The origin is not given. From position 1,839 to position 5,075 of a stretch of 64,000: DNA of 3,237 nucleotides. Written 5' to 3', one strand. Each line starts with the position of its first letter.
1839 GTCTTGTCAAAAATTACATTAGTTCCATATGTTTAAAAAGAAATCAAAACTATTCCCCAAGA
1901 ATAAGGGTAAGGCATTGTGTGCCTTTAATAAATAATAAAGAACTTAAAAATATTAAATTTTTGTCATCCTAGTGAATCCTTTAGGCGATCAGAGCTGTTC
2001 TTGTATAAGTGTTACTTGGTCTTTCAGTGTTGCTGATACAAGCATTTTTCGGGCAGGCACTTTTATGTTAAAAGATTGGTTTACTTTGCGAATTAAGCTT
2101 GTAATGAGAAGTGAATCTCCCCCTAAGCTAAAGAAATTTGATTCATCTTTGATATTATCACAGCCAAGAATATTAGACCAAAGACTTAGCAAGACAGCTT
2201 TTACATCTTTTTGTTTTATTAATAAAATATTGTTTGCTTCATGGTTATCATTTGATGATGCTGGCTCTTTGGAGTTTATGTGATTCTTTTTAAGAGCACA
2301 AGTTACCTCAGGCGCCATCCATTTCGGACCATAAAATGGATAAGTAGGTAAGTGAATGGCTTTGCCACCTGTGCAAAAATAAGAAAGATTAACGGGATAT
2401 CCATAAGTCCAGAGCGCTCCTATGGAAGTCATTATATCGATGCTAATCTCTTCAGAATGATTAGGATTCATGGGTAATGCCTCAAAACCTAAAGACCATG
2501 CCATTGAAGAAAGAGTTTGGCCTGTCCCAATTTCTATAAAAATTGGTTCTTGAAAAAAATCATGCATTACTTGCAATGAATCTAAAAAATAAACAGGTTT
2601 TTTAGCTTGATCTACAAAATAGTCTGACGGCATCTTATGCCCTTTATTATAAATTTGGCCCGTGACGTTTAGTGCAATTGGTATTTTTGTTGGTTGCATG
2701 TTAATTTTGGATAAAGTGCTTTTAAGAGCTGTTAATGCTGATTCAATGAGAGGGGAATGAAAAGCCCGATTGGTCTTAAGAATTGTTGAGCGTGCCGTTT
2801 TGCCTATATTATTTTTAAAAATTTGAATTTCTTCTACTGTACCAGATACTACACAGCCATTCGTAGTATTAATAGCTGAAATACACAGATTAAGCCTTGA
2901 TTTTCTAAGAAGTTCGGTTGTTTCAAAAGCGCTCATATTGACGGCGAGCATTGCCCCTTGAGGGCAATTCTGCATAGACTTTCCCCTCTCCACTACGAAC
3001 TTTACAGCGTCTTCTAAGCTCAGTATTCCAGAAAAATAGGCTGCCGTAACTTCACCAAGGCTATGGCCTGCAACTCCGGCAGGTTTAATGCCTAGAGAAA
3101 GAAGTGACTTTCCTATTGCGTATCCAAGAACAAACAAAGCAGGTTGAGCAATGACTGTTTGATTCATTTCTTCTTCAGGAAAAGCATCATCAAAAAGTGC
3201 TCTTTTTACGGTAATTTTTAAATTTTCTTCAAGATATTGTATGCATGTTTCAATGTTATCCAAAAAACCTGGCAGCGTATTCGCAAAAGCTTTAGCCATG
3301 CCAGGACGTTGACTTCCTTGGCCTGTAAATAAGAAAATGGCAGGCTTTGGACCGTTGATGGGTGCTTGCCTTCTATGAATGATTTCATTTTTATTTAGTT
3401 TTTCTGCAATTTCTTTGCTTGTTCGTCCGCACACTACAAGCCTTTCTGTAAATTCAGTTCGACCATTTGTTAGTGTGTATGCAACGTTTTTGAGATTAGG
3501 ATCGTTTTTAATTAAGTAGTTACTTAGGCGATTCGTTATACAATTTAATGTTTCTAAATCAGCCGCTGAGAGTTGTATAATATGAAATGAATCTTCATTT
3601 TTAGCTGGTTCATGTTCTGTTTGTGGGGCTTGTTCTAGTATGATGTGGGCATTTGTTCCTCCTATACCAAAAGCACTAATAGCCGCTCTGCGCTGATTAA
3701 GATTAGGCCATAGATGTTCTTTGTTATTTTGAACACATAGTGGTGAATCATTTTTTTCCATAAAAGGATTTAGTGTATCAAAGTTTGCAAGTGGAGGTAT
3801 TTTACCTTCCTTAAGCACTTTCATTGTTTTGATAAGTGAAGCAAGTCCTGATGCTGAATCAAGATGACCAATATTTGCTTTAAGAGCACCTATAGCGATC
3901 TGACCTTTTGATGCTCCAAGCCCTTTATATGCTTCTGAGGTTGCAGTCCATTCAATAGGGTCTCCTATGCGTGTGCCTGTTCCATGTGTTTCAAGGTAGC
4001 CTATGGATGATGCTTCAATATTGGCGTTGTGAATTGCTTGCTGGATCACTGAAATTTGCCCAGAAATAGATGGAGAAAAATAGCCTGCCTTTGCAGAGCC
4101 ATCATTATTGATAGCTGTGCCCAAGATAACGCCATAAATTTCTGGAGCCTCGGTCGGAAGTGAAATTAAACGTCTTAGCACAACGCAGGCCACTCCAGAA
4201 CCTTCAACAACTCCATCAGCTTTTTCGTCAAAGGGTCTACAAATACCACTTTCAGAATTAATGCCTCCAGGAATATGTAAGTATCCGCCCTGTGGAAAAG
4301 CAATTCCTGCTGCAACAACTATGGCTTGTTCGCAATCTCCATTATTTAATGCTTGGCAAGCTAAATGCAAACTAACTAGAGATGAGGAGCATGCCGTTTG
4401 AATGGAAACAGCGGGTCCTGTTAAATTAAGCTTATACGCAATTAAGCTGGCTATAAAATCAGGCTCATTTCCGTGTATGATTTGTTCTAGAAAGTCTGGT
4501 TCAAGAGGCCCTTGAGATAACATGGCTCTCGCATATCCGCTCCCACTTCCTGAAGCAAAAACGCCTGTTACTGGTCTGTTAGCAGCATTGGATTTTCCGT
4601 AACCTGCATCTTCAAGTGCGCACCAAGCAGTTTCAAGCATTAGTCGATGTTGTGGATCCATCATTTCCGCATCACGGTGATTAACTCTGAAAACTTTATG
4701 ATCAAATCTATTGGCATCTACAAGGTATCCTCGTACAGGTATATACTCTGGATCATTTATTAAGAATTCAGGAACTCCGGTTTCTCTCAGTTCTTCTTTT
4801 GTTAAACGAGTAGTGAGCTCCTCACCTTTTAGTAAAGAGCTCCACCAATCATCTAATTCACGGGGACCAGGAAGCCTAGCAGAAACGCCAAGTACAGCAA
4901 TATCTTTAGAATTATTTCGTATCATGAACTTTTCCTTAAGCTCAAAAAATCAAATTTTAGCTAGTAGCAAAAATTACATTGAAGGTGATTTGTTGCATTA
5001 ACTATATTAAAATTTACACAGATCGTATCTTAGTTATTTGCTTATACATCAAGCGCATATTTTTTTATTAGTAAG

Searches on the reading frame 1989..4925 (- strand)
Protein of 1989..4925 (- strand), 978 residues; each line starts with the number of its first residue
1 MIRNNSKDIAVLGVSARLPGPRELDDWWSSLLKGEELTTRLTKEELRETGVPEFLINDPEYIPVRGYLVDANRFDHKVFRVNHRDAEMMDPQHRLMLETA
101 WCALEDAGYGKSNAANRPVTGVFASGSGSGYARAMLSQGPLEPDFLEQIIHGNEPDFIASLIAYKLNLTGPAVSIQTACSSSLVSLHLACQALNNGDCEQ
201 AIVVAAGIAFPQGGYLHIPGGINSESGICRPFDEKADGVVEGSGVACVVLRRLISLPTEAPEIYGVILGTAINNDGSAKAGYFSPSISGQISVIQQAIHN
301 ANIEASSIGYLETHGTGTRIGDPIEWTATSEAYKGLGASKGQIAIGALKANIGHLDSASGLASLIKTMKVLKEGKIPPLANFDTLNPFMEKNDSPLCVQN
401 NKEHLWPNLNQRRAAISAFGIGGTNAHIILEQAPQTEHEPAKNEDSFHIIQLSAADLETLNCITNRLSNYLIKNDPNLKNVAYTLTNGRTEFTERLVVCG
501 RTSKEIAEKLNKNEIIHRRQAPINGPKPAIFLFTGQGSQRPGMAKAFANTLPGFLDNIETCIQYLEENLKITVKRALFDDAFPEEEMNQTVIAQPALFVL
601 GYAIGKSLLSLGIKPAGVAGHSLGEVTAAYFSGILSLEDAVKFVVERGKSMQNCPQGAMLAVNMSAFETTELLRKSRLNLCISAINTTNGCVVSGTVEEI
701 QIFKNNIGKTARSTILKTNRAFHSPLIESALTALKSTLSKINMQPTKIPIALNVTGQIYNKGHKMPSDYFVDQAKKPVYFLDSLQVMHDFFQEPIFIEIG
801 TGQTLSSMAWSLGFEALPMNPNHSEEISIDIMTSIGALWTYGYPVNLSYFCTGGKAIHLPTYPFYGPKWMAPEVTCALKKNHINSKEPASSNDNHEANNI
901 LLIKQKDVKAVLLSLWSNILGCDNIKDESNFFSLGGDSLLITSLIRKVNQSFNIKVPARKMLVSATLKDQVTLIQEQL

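Call 3: search_protein_families(library=pfam, proteins=[window:1989-4925:-], max_evalue=0.01)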
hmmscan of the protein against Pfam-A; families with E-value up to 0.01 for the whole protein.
window:1989-4925:- (978 aa): 9 families
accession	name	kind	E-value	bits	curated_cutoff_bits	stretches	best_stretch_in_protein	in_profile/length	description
PF00109.32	ketoacyl-synt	-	1.5e-57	195.6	20.8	1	7-253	2-249/252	Beta-ketoacyl synthase, N-terminal domain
PF00698.26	Acyl_transf_1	-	5.8e-39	134.9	32.7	1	530-799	1-265/319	Acyl transferase domain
PF02801.28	Ketoacyl-synt_C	-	2e-34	118.6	20.8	1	264-382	1-118/119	Beta-ketoacyl synthase, C-terminal domain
PF16197.11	KAsynt_C_assoc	-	2.7e-13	50.7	33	1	409-491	22-103/111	Ketoacyl-synthetase C-terminal extension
PF00550.31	PP-binding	-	2.5e-12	47.3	20.8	1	911-973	2-66/67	Phosphopantetheine attachment site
PF22621.2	CurL-like_PKS_C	-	2.3e-11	43.9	27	1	448-510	1-64/64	CurL-like, PKS C-terminal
PF22336.2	RhiE-like_linker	-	1e-09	38.7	27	1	452-511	2-61/67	RhiE-like, KS-MAT linker domain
PF00108.29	Thiolase_N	-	0.0014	18.5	26.4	1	136-204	35-110/260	Thiolase, N-terminal domain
PF08545.16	ACP_syn_III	-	0.0095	16.3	24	0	175-207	3-35/80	3-Oxoacyl-[acyl-carrier-protein (ACP)] synthase III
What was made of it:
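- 1989..4925 (-): Single-module type I PKS, KS-AT-T, malonyl-type AT, with no reductive domains and no loading domain. Pfam (call 3).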

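Call 6: list_cluster_members(proteins=[window:1989-4925:-, window:10562-13651:-, window:13719-14978:-, window:15491-16567:-, window:8360-9559:+, window:5472-6374:+, window:6450-7238:+, window:22418-23761:+, window:17105-18721:+, window:1202-1972:+])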
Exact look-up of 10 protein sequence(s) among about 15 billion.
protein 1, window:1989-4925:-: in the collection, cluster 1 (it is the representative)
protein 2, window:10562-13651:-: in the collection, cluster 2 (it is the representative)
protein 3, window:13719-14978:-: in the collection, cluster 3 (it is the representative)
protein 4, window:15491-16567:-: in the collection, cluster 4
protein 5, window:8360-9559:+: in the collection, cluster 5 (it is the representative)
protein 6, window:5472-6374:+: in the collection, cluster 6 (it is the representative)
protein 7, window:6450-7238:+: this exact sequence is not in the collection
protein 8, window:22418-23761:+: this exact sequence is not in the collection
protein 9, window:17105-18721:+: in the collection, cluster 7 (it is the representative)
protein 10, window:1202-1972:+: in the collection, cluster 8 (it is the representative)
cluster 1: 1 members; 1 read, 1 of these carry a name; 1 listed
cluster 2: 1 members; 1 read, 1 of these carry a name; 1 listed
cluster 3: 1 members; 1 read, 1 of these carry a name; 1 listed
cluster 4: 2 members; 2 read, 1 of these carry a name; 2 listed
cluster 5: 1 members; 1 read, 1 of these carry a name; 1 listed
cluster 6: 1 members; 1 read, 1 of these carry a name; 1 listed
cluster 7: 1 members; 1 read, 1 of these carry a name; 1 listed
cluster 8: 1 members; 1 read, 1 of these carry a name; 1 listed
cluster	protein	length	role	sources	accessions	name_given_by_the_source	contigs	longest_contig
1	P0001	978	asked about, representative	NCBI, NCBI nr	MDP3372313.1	MAG: beta-ketoacyl synthase N-terminal-like domain-containing protein [Candidatus ... | beta-ketoacyl synthase N-terminal-like domain-containing protein [Candidatus ...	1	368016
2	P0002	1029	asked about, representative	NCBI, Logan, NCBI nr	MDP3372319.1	MAG: AMP-binding protein [Candidatus Paracaedibacteraceae bacterium] | AMP-binding protein [Candidatus Paracaedibacteraceae bacterium]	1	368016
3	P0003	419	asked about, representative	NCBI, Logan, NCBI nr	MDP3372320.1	MAG: glycosyltransferase [Candidatus Paracaedibacteraceae bacterium] | glycosyltransferase [Candidatus Paracaedibacteraceae bacterium]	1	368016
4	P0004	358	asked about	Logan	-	-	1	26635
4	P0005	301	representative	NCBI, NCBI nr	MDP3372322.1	MAG: aminoglycoside phosphotransferase family protein [Candidatus Paracaedibacteraceae ... | aminoglycoside phosphotransferase family protein [Candidatus Paracaedibacteraceae ...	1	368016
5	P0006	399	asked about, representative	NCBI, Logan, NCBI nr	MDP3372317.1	MAG: cytochrome P450 [Candidatus Paracaedibacteraceae bacterium] | cytochrome P450 [Candidatus Paracaedibacteraceae bacterium]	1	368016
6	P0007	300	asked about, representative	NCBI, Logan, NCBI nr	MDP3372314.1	MAG: TauD/TfdA family dioxygenase [Candidatus Paracaedibacteraceae bacterium] | TauD/TfdA family dioxygenase [Candidatus Paracaedibacteraceae bacterium]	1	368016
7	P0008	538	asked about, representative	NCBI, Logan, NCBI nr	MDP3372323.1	MAG: hypothetical protein Q8S21_05485 [Candidatus Paracaedibacteraceae bacterium] | hypothetical protein [Candidatus Paracaedibacteraceae bacterium]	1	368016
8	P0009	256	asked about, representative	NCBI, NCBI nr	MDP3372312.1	MAG: 4'-phosphopantetheinyl transferase superfamily protein [Candidatus ... | 4'-phosphopantetheinyl transferase superfamily protein [Candidatus Paracaedibacteraceae ...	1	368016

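Call 7: find_encoding_contigs(protein=window:1989-4925:-, flank=10000, max_places=4)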
Protein window:1989-4925:- (978 aa): no gene with exactly this product is on record in the collection.
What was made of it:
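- Tried and rejected: Exact-sequence look-up of the PKS found no indexed contig (call 7).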

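Call 14: search_protein_families(library=ncbifam, proteins=[window:1989-4925:-], max_evalue=0.001)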
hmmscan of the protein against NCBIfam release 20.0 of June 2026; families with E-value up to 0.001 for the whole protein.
window:1989-4925:- (978 aa): 26 families (the best 25 are shown)
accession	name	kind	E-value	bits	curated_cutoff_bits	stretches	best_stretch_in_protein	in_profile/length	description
NF045894.1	PKS_plus_SDR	equivalog_domain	4e-194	647.8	1740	1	8-911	2-906/1515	type I polyketide synthase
NF040607.1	mycolic_Pks13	equivalog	7.8e-122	408.1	2100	2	4-443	98-536/1680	polyketide synthase Pks13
NF041183.1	Pks2_ls1_myc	equivalog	3e-112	375.9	2400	1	9-784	4-786/2086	sulfolipid-1 biosynthesis phthioceranic/hydroxyphthioceranic acid synthase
TIGR02813.1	omega_3_PfaA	subfamily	4.2e-65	219.5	1010.1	1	155-805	182-872/2582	polyketide-type polyunsaturated fatty acid synthase PfaA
TIGR00128.1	fabD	equivalog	7.1e-45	153.7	260.9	1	531-807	5-281/290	ACP S-malonyltransferase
TIGR03150.1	fabF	equivalog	1e-36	126.6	493.75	1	72-430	52-406/407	beta-ketoacyl-ACP synthase II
NF053555.1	prodigi_MBC_PigJ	equivalog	1.8e-34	119.1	900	1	159-432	493-758/759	prodigiosin MBC biosynthesis protein PigJ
TIGR03131.1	malonate_mdcH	equivalog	7.7e-33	114.2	297.9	1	530-811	2-274/297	malonate decarboxylase subunit epsilon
NF005589.0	PRK07314.1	subfamily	8.4e-33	113.7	387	1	11-432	8-411/413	beta-ketoacyl-ACP synthase II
NF005490.0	PRK07103.1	equivalog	3.2e-32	112.1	445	1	161-432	151-412/414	polyketide beta-ketoacyl:acyl carrier protein synthase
NF004970.0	PRK06333.1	subfamily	5.4e-31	107.9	525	1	6-432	3-421/424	beta-ketoacyl-ACP synthase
NF058662.1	cispenta_AmcF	equivalog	7.4e-29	100.9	325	1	155-431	105-368/369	cispentacin biosynthesis acyltransferase subunit AmcF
NF037940.1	PKS_MbtD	equivalog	1e-27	96.6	1150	1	450-785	8-347/978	mycobactin polyketide synthase MbtD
NF037941.1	PKS_NbtC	equivalog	4.6e-26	91.1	1150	1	529-712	97-283/1027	nocobactin polyketide synthase NbtC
NF005076.0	PRK06501.1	equivalog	8.3e-25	87.5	629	1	158-434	154-424/425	beta-ketoacyl-ACP synthase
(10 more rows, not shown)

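Call 50: search_solved_structures(query=window:1989-4925:-, max_evalue=1e-60)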
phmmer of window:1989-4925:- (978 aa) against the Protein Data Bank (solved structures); distinct sequences matched with E-value up to 1e-60: 70 (the best 60 are shown).
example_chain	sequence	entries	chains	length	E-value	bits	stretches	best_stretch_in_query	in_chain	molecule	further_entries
8xju_A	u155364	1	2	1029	7.1e-159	533.8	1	5-976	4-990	Polyketide synthase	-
7zma_A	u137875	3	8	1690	4.6e-154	517.9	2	6-511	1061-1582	Putative polyketide synthase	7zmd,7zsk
8xjy_A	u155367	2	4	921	1.3e-152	513.1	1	5-867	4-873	Polyketide synthase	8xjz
4mz0_A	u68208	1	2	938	1.9e-121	409.9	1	6-867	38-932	CurL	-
4oqj_A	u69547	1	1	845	9.7e-111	374.5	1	6-562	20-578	PKS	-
9iyw_A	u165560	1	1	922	8.3e-109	368.1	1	7-870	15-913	Polyketide synthase,GfsA KSQ-AncAT chimeric protein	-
8in9_A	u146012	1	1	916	1.3e-108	367.5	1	7-870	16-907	Polyketide synthase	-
11sz_A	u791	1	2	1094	8.9e-108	364.7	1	7-879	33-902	6-deoxyerythronolide-B synthase, Erythronolide synthase EryA2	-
7vee_A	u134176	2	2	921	6e-107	362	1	7-870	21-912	Polyketide synthase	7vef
4wky_A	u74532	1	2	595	1.5e-106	360.7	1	6-505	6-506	Beta-ketoacyl synthase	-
7s6b_A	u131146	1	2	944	3.2e-105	356.2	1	7-872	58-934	Polyketide synthase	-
8ee0_A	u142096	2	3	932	3.5e-105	356.1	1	5-876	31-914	6-deoxyerythronolide B synthase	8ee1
7s6c_A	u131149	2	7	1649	6.9e-105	355.1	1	5-872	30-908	6-deoxyerythronolide-B synthase EryA2, modules 3 and 4, Lsd14 Polyketide synthase fusion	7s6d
8xbl_A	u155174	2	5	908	3.5e-104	352.8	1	5-498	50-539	Colibactin polyketide synthase ClbC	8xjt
2hg4_A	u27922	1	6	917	4.9e-104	352.3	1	8-874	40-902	6-Deoxyerythronolide B Synthase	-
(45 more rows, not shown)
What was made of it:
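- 1989..4925 (-): Best PDB match is a full-length KS-AT-ACP chain, 8XJU, then CurL (call 50).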

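Call 55: find_related_loci(query=A2, collection=metagenome_contigs, flank=10000)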
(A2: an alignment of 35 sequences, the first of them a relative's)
Query A2 (300 aa) in metagenome_contigs; peptide patterns used: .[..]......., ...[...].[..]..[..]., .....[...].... (x = any residue, [..] = any of these).
120 stretches matched a pattern; 27 encode a relative of the query (tblastn E <= 1e-3); 26 distinct loci.
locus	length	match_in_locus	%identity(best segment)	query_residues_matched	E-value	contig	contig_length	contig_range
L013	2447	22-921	63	1-300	1e-141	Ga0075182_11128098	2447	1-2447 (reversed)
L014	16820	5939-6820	47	1-291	2e-87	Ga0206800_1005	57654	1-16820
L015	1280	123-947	47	21-291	8e-92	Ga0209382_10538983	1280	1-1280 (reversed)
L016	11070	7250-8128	43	1-289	5e-84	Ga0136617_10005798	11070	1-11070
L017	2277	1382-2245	44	5-288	4e-86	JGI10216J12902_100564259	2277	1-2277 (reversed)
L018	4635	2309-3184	45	4-289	1e-82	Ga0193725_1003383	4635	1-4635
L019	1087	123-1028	42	1-298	2e-89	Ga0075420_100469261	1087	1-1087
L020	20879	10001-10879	46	1-289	2e-82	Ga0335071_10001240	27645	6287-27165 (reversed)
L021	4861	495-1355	43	17-298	1e-81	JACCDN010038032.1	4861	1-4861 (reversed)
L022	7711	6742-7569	46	19-290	1e-78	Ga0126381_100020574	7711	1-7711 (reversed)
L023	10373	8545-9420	43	1-288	4e-77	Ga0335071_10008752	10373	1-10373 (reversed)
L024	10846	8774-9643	46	6-289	1e-76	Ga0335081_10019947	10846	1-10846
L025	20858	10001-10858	42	7-288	2e-75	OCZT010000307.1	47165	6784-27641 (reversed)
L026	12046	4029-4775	43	45-291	5e-65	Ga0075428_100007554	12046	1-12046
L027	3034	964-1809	39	11-290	9e-64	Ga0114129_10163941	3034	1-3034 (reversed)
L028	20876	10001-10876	44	10-297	6e-87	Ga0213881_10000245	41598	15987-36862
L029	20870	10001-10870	46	6-289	1e-76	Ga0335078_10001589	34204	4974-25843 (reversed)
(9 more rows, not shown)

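Call 62: search_protein_families(library=pfam, proteins=[L020:3136-4404:-, L020:2060-3205:-, L025:3133-4398:-, L029:4256-5506:+, L029:2657-3757:-, L020:15164-17455:+, L028:1697-2740:-, L028:3596-4609:+, L028:4950-5999:+, L028:17985-19010:-], max_evalue=0.001)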
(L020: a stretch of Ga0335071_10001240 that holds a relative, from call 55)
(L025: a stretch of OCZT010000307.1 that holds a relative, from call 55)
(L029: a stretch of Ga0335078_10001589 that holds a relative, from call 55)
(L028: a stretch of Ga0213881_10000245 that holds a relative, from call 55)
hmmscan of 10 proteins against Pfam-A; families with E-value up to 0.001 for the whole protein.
L020:3136-4404:- (422 aa): 2 families
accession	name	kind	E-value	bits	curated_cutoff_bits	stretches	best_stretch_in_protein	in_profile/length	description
PF11975.13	Glyco_hydro_4C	-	5.9e-41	141.2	24.1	1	191-394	2-211/211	Family 4 glycosyl hydrolase C-terminal domain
PF02056.22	Glyco_hydro_4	-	2.3e-40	138.5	23.2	1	2-180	1-182/183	Family 4 glycosyl hydrolase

L020:2060-3205:- (381 aa): 2 families
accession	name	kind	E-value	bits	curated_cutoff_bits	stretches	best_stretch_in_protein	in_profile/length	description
PF01869.26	BcrAD_BadFG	-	3.5e-16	60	31.5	1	42-353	3-271/271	BadF/BadG/BcrA/BcrD ATPase family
PF00480.26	ROK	-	2.2e-05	24.6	22.9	0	40-94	2-55/294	ROK family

L025:3133-4398:- (421 aa): 3 families
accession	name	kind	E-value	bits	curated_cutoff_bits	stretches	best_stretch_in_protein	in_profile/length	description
PF02056.22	Glyco_hydro_4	-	7.4e-45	153.2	23.2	1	4-179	3-181/183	Family 4 glycosyl hydrolase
PF11975.13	Glyco_hydro_4C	-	1.2e-42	146.7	24.1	1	191-394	2-211/211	Family 4 glycosyl hydrolase C-terminal domain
PF00056.29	Ldh_1_N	-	0.00079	19.9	27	0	119-158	94-132/141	lactate/malate dehydrogenase, NAD binding domain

L029:4256-5506:+ (416 aa): 2 families
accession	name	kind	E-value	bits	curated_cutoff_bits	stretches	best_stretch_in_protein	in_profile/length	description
PF01548.23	DEDD_Tnp_IS110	-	5.1e-20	72.3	29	1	49-156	41-153/155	Transposase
PF02371.22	Transposase_20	-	1e-13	51.9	21.3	1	244-321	3-79/87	Transposase IS116/IS110/IS902 family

L029:2657-3757:- (366 aa): 0 families

L020:15164-17455:+ (763 aa): 5 families
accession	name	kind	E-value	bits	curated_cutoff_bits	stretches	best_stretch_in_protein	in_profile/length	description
PF00239.26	Resolvase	-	1.2e-21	77.7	23.3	1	30-181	1-144/145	Resolvase, N terminal domain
PF07508.19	Recombinase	-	2.2e-14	54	21.1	1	208-327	5-102/102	Recombinase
PF12728.13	HTH_17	-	4e-12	46.6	27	1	646-685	2-39/51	Helix-turn-helix domain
PF13408.12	Zn_ribbon_recom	-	8e-08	33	25.3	1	345-404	1-57/58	Recombinase zinc beta ribbon domain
PF00376.29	MerR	-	0.00082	19.6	28.2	0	647-679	1-33/38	MerR family regulatory protein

L028:1697-2740:- (347 aa): 2 families
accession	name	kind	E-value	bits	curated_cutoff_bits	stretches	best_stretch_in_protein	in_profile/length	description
PF01636.29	APH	-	4.8e-06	26.9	23.2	1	214-283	164-222/239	Phosphotransferase enzyme family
PF02958.26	EcKL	-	2.8e-05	24.1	22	1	231-272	215-262/294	Ecdysteroid kinase-like family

L028:3596-4609:+ (337 aa): 1 family
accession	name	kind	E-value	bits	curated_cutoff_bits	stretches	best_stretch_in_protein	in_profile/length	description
PF00296.26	Bac_luciferase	-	2.3e-52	178.8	27.9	1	49-270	20-231/314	Luciferase-like monooxygenase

L028:4950-5999:+ (349 aa): 4 families
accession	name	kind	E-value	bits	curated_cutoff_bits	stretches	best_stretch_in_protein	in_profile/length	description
PF01408.29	GFO_IDH_MocA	-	5.6e-25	88.8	24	1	4-119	1-117/120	Oxidoreductase family, NAD-binding Rossmann fold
PF22725.1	GFO_IDH_MocA_C3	-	8.1e-18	65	27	1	131-259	2-123/124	GFO/IDH/MocA C-terminal domain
PF02894.22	GFO_IDH_MocA_C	-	3.8e-11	43.6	22.9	1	137-329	4-206/218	Oxidoreductase family, C-terminal alpha/beta domain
PF03447.22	NAD_binding_3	-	2.4e-07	31.9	24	1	10-118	1-113/116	Homoserine dehydrogenase, NAD binding domain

L028:17985-19010:- (341 aa): 1 family
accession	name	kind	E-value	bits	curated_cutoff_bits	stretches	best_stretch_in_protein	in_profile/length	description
PF00248.27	Aldo_ket_red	-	1.3e-81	274.3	24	1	30-330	1-288/291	Aldo/keto reductase family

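Call 63: predict_structure(alignment_id=A2)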
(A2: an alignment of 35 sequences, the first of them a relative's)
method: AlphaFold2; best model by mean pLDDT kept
length: 300 residues; sequences in the alignment: 35
mean_pLDDT: 89.8   pTM: 0.89
mean pLDDT of the five models: 89.8, 89.5, 88.6, 87.8, 86.5
residues with pLDDT >= 90: 225; 70-90: 44; 50-70: 21; < 50: 10
segments of 3 or more residues with pLDDT < 50: 105-107, 295-300
pLDDT, mean of each block of 10 residues (from residue 1): 78 92 94 94 97 98 94 96 77 78 59 81 93 97 94 98 98 96 81 95 96 90 97 97 96 98 96 88 96 51
secondary structure, 60 per line:
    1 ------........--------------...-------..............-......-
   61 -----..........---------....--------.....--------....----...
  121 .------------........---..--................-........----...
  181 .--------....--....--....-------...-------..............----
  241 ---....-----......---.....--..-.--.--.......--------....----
elements in order: H7-14 E29-31 H39-52 E54-59 H66-75 H85-88 E97-101 H110-113 E118-121 E134-141 E149-153 H154-164 H166-173 E178-181 E190-193 E196-199 E202-205 E213-215 H223-236 E244-247 E253-258 E262-266 E278-284 H293-296
